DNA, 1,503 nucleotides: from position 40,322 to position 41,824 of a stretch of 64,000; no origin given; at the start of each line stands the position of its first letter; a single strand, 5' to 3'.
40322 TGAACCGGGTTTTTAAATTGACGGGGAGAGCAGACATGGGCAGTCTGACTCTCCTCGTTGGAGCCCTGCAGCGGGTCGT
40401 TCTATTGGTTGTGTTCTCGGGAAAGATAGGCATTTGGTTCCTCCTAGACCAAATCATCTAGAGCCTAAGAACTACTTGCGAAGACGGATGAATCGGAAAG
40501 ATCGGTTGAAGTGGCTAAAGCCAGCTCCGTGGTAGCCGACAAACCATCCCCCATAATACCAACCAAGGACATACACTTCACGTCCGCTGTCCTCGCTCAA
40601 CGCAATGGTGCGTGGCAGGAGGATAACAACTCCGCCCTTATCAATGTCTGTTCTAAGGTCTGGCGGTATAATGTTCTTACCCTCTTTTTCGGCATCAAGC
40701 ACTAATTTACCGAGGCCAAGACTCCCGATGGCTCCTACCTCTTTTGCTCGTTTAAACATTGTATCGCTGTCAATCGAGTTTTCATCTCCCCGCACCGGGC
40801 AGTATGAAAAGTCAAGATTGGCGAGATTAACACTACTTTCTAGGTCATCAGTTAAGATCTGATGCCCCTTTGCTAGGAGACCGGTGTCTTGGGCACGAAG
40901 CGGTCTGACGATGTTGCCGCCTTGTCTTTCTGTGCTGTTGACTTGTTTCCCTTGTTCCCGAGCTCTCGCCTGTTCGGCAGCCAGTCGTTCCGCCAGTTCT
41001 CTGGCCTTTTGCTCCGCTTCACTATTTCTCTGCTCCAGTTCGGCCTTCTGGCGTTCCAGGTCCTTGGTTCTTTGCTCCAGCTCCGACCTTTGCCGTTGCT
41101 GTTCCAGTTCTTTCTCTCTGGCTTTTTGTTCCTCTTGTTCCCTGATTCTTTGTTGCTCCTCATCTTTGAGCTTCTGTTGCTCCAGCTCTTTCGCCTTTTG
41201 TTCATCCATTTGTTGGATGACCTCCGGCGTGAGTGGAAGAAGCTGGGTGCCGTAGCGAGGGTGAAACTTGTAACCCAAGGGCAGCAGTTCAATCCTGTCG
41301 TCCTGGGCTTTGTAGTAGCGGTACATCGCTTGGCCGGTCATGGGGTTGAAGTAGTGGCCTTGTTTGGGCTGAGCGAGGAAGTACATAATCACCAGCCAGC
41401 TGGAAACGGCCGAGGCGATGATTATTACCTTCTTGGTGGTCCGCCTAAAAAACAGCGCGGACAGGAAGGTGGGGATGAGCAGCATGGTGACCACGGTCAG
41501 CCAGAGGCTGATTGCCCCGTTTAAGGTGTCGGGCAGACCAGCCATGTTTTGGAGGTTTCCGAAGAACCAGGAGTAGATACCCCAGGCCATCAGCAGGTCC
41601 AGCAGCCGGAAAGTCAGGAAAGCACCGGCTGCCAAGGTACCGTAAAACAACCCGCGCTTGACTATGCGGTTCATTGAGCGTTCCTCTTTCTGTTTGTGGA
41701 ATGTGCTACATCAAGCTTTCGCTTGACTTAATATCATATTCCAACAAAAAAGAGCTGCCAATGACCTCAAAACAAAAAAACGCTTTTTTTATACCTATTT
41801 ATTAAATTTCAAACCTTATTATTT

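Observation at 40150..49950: ftsA and ftsZ are separated by a ~9.8-kb same-strand insertion encoding unknown membrane/coiled-coil proteins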

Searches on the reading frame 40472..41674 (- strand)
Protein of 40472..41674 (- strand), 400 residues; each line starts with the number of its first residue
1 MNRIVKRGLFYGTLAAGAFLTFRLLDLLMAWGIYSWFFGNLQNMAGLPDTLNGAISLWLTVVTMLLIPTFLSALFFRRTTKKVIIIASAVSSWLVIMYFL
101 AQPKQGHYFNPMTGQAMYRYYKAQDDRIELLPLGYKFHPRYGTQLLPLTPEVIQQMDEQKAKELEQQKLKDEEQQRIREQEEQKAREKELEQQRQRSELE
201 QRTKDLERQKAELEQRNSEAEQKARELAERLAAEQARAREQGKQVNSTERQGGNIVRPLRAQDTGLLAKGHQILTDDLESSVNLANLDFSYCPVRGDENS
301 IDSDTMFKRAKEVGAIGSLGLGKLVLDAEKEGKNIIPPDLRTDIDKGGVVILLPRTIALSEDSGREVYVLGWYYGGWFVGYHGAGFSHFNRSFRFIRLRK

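Call 4: search_protein_families(library=pfam, proteins=[window:40472-41674:-], max_evalue=1)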
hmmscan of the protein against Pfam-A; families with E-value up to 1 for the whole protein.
window:40472-41674:- (400 aa): 3 families
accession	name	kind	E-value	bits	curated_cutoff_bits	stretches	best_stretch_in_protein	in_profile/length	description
PF13567.11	DUF4131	-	0.3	11.2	31.6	1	55-106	3-54/165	Domain of unknown function (DUF4131)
PF08570.15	DUF1761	-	0.51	11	31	1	29-89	50-109/123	Protein of unknown function (DUF1761)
PF01080.22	Presenilin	-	0.93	8.6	34.3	1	157-249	229-321/408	Presenilin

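Call 5: search_protein_families(library=ncbifam, proteins=[window:40472-41674:-], max_evalue=1)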
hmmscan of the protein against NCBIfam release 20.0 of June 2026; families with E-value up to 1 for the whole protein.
window:40472-41674:- (400 aa): 11 families
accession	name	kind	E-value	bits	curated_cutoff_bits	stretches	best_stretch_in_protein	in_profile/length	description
NF008521.0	PRK11448.1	equivalog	0.037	12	729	1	155-245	137-221/1123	type I restriction-modification system endonuclease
NF045487.1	ASRP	equivalog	0.059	12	300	1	160-248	332-420/593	archaea-specific SMC-related protein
NF007794.0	PRK10494.1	equivalog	0.082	12.3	205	1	58-141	15-95/259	envelope biogenesis factor ElyC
NF004651.0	PRK05996.1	equivalog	0.12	11.8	342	1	158-257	210-308/424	MotB family protein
TIGR02794.1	tolA_full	equivalog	0.14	11.4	59.45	1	157-241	79-170/362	cell envelope integrity protein TolA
TIGR02168.1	SMC_prok_B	equivalog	0.17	9.5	567.35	1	159-250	316-407/1181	chromosome segregation protein SMC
NF005507.0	PRK07119.1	subfamily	0.25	10.1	399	1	102-246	116-266/352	3-methyl-2-oxobutanoate dehydrogenase subunit VorB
TIGR02169.1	SMC_prok_A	equivalog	0.44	8.1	729.4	1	158-250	812-932/1165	chromosome segregation protein SMC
NF009344.0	PRK12705.1-1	equivalog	0.5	8.9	831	1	158-239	132-210/572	hypothetical protein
NF045780.1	TrlF_fam_ATP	equivalog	0.51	8.9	350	1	157-256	433-539/944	TrlF family AAA-like ATPase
TIGR03319.1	RNase_Y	equivalog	0.71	8.3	454.35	1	157-249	41-135/514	ribonuclease Y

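Call 16: search_protein_families(library=phrogs, proteins=[window:40472-41674:-], max_evalue=0.1)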
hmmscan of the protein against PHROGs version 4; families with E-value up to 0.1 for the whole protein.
window:40472-41674:- (400 aa): 3 families
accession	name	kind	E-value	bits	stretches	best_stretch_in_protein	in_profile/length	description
phrog_21167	-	unknown function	0.03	15.3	1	121-144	31-54/68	-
phrog_2229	-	head and packaging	0.046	14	1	155-250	254-349/428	head maturation protease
phrog_10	-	head and packaging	0.066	13.1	1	153-268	256-363/752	major head protein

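Call 17: search_protein_families(library=padloc, proteins=[window:40472-41674:-], max_evalue=0.1)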
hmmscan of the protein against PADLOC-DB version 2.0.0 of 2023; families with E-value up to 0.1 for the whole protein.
window:40472-41674:- (400 aa): 6 families
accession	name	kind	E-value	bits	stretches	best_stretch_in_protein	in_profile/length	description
PDLC00580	JetC3|JetC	-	0.0053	13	1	155-245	260-370/1068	DUF3584 domain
PDLC03859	LmuB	-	0.011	12.9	1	160-259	391-486/611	-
PDLC00519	JetC1|JetC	-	0.013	11.7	1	155-257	282-384/1097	DUF3584 domain; MukB-like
PDLC03862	LmuB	-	0.018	11.4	1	155-263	204-308/643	-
PDLC00551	JetC2|JetC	-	0.025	10.4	1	155-282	294-420/1365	DUF3584 domain; MukB-like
PDLC00518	JetC1|JetC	-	0.03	10.1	1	159-272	312-426/1112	DUF3584 domain; MukB-like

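Call 94: find_encoding_contigs(protein=window:40472-41674:-, flank=10000, max_places=4)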
Protein window:40472-41674:- (400 aa): no gene with exactly this product is on record in the collection.

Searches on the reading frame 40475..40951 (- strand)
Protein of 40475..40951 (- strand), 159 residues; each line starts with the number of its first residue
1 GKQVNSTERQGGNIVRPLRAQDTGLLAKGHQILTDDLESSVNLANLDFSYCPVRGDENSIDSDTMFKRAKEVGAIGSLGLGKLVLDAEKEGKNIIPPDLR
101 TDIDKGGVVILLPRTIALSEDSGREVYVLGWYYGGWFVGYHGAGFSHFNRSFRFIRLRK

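Call 41: find_homologous_proteins(query=window:40475-40951:-, max_evalue=0.01)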
Query seq(159 aa) (159 aa): 1 proteins with E <= 0.01 among 30 candidates.
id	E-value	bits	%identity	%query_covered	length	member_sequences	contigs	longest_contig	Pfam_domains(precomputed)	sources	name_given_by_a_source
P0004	3.1e-12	65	37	94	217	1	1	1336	-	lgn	-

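Call 43: find_encoding_contigs(protein=P0004, flank=10000)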
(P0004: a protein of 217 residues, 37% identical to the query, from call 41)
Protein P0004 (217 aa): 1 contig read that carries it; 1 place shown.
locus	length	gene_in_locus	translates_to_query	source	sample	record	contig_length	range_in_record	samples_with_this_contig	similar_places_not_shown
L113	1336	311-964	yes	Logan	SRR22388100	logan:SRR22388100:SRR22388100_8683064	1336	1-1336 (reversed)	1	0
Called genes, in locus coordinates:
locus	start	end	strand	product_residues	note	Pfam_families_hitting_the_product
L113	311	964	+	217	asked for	-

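Call 54: predict_structure(alignment_id=A5)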
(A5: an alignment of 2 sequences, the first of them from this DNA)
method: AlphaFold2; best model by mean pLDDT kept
length: 159 residues; sequences in the alignment: 2
mean_pLDDT: 36.6   pTM: 0.25
mean pLDDT of the five models: 36.6, 36.3, 34.8, 33.1, 32.7
residues with pLDDT >= 90: 0; 70-90: 0; 50-70: 2; < 50: 157
segments of 3 or more residues with pLDDT < 50: 1-88, 90-127, 129-159
pLDDT, mean of each block of 10 residues (from residue 1): 27 29 39 35 32 32 34 30 48 46 39 40 46 42 32 35
secondary structure, 60 per line:
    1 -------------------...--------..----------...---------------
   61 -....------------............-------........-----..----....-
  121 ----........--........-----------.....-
elements in order: H62-65 H78-89 H97-104 E116-119 E125-132 E135-142 E154-158
